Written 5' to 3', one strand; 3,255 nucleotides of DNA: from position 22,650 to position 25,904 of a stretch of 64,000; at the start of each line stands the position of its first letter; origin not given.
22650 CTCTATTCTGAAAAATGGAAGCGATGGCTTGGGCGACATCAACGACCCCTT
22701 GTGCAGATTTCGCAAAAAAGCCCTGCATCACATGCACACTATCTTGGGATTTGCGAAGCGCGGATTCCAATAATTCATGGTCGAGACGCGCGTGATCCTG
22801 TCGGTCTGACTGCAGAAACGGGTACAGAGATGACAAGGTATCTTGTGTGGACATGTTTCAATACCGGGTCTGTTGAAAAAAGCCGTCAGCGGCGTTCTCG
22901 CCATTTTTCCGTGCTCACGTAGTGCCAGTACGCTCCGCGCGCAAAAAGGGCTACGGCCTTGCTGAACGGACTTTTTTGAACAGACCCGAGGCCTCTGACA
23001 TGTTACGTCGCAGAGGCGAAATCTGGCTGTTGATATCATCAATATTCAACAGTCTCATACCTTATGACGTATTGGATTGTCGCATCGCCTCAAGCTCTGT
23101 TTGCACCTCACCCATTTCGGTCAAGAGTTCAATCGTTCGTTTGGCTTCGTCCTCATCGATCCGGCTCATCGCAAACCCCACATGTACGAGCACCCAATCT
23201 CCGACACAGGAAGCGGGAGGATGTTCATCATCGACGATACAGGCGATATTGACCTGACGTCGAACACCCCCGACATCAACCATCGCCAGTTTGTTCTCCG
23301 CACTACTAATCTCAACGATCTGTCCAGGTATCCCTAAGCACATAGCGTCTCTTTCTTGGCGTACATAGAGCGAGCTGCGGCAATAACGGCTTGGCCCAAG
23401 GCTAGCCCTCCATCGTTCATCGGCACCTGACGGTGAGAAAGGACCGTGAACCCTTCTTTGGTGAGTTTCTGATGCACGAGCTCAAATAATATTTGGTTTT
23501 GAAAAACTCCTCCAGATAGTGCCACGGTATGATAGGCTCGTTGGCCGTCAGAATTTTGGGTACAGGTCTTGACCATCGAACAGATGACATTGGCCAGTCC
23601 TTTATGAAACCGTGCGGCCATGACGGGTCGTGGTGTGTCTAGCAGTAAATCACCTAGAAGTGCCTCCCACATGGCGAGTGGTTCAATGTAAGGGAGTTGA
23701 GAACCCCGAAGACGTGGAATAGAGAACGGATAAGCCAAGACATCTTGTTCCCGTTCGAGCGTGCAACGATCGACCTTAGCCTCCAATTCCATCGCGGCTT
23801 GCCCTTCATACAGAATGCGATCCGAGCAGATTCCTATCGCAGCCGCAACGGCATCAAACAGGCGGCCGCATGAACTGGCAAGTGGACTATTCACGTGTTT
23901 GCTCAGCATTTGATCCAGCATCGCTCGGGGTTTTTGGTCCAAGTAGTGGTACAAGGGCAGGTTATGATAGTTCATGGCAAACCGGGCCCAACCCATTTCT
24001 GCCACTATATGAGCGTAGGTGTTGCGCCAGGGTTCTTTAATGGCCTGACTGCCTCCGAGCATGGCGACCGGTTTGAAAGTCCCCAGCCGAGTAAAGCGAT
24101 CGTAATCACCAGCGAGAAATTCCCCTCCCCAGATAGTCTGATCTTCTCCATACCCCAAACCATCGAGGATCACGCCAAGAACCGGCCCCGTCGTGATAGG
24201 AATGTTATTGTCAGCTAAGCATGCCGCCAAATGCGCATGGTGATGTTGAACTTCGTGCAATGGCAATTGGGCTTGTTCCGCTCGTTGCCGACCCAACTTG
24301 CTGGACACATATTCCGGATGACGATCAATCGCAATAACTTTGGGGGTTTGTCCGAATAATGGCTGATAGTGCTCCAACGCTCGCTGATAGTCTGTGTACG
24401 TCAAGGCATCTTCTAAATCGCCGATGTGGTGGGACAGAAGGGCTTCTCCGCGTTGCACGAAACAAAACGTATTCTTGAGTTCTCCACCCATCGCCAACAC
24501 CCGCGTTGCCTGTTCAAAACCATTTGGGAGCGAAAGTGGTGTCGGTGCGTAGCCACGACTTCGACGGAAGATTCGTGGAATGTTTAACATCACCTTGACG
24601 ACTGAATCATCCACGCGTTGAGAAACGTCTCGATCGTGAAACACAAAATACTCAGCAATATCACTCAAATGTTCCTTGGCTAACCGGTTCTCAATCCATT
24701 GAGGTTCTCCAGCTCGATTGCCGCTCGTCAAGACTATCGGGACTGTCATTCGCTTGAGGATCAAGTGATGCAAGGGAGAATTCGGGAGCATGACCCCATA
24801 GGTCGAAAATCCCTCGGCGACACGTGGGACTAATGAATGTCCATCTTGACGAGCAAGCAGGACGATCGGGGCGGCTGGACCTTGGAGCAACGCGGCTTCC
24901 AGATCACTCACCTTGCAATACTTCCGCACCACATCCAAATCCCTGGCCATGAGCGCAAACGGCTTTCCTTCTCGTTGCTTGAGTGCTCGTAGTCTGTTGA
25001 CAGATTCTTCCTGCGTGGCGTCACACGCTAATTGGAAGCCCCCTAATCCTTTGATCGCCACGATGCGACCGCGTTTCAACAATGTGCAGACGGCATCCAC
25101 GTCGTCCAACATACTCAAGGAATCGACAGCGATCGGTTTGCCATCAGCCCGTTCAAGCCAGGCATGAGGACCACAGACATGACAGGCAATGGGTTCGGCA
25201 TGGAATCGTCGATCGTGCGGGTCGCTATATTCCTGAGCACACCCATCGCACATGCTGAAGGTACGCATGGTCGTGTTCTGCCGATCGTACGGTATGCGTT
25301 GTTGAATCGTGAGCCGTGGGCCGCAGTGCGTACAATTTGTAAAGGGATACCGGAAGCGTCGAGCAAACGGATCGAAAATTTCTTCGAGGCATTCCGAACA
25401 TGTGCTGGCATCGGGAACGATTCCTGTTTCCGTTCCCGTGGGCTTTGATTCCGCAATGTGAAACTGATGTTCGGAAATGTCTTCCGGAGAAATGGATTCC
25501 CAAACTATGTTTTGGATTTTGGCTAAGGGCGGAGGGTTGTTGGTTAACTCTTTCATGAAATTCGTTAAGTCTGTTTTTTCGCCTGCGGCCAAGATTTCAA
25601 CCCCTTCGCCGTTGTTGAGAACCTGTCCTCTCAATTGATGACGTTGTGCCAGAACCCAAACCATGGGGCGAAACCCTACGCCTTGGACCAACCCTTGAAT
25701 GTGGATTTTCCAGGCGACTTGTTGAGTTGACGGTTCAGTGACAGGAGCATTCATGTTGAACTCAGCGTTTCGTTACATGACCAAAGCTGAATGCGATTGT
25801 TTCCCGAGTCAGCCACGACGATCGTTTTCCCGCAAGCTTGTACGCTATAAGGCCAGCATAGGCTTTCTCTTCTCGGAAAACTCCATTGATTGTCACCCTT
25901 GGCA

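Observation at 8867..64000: Proliferating 191-bp MITE with 12-bp TIRs and exact 5-bp target-site duplications (nine copies in 64 kb)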

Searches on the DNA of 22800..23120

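Call 24: search_rna_families(source=window, start=22800, end=23120, threshold=evalue, max_evalue=1)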
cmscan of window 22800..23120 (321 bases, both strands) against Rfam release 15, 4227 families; matches with E-value up to 1: 0.
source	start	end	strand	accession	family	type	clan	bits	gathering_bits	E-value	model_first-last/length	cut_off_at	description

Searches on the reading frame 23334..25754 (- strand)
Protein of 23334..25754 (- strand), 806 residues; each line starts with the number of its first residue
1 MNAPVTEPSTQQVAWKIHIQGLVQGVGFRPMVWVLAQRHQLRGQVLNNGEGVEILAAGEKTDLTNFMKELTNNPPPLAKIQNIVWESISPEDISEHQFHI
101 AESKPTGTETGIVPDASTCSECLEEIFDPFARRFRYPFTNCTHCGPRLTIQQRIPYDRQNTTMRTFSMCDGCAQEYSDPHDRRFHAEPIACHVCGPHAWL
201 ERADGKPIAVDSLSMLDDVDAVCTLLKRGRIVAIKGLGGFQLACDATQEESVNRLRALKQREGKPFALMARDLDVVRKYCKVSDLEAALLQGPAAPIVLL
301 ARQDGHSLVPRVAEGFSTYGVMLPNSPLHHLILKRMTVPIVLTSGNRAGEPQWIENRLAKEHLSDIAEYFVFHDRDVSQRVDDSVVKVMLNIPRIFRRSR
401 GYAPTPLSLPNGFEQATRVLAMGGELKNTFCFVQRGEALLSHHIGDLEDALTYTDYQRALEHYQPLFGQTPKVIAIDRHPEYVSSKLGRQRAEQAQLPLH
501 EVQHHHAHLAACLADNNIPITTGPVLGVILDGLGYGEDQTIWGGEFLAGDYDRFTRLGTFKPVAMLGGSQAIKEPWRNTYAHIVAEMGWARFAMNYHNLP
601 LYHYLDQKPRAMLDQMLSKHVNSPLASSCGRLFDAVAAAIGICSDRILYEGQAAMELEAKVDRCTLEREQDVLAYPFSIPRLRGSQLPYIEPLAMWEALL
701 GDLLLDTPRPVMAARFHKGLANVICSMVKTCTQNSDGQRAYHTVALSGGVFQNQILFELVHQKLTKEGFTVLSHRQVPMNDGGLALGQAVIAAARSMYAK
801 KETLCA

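Call 18: search_protein_families(library=pfam, proteins=[window:23334-25754:-])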
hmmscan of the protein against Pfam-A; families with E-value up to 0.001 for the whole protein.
window:23334-25754:- (806 aa): 5 families
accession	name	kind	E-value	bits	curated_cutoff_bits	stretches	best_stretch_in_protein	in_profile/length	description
PF22521.2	HypF_C_2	-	1.5e-77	261.1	27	1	527-788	1-241/241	Carbamoyltransferase, Kae1-like Domain, second subdomain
PF01300.24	Sua5_yciO_yrdC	-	4.5e-43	147.2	25.1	1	225-399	2-178/178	Telomere recombination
PF17788.7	HypF_C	-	2.1e-33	115.4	23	1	415-515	2-99/99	HypF Kae1-like domain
PF07503.17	zf-HYPF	-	1.4e-31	108.4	23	2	168-200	1-33/34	HypF finger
PF00708.24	Acylphosphatase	-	1.2e-19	70.8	22.5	1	15-100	1-85/85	Acylphosphatase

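Call 19: find_related_loci(query=window:23334-25754:-, collection=genome_contigs, flank=1000)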
Query window:23334-25754:- (806 aa) in genome_contigs; peptide patterns used: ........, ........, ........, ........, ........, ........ (x = any residue, [..] = any of these).
21 stretches matched a pattern; 5 encode a relative of the query (tblastn E <= 1e-3); 5 distinct loci.
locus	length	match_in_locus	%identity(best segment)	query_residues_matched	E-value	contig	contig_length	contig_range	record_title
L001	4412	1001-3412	95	1-804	0e+0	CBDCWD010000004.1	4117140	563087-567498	MAG: Nitrospirales bacterium isolate bfe0d4a2-ff9e-45cc-b07f-d7db846c6a6b genome assembly, contig: contig_4, whole genom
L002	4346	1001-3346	55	16-797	0e+0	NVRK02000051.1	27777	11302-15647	MAG: Hyphomicrobiales bacterium isolate NORP169 NORP169_51, whole genome shotgun sequence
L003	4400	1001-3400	55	1-802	0e+0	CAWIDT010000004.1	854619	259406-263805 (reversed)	MAG: uncultured Alphaproteobacteria bacterium isolate MFD05442.bin.2.201 genome assembly, contig: contig_3182, whole gen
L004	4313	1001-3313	55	16-787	0e+0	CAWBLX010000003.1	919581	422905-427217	MAG: uncultured proteobacterium isolate MFD02416.bin.1.272 genome assembly, contig: contig_31595, whole genome shotgun s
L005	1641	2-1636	56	242-778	0e+0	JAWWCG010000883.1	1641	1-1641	MAG: Kiloniellales bacterium isolate HN17.bin.4 k141_1853818_length_1641_cov_8.6007, whole genome shotgun sequence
